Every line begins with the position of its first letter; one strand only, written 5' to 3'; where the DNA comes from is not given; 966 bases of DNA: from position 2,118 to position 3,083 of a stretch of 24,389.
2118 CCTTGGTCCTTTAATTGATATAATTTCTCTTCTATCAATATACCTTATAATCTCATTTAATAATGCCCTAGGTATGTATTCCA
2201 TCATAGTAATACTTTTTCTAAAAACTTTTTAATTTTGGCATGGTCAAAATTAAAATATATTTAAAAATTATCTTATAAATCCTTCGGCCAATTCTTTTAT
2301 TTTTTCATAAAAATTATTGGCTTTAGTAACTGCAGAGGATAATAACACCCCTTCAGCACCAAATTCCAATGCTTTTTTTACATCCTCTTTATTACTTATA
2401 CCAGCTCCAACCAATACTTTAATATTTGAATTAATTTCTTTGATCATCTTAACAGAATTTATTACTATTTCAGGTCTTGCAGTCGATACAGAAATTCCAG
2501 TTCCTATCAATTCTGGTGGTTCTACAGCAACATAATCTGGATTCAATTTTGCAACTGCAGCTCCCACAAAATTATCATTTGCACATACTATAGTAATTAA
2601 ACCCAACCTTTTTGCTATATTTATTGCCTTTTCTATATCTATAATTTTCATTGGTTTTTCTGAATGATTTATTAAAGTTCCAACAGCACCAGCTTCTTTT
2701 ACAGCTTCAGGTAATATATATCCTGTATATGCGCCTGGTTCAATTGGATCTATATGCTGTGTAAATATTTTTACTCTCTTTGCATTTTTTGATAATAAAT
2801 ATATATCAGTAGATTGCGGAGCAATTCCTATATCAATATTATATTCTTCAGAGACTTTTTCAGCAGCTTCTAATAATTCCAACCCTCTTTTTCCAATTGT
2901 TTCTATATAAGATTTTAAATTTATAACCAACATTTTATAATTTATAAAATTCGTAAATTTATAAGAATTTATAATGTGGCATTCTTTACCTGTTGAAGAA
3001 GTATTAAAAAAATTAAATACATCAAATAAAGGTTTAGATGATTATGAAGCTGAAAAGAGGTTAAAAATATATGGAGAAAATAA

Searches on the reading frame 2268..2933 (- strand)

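Call 9: search_protein_families(library=pfam, proteins=[window:2268-2933:-], max_evalue=0.001)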
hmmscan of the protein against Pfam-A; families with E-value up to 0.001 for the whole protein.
window:2268-2933:- (221 aa): 4 families
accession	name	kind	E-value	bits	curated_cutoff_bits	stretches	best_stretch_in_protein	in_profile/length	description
PF00121.24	TIM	-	5.4e-40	137.9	20.1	1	2-213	3-243/245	Triosephosphate isomerase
PF05690.20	ThiG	-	2.6e-07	30.7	23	1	160-209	166-214/247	Thiazole biosynthesis protein ThiG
PF00977.27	His_biosynth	-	4.6e-07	30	23.6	1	161-213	62-116/228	Histidine biosynthesis protein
PF00290.26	Trp_syntA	-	0.00014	21.4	27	1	150-205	179-232/259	Tryptophan synthase alpha chain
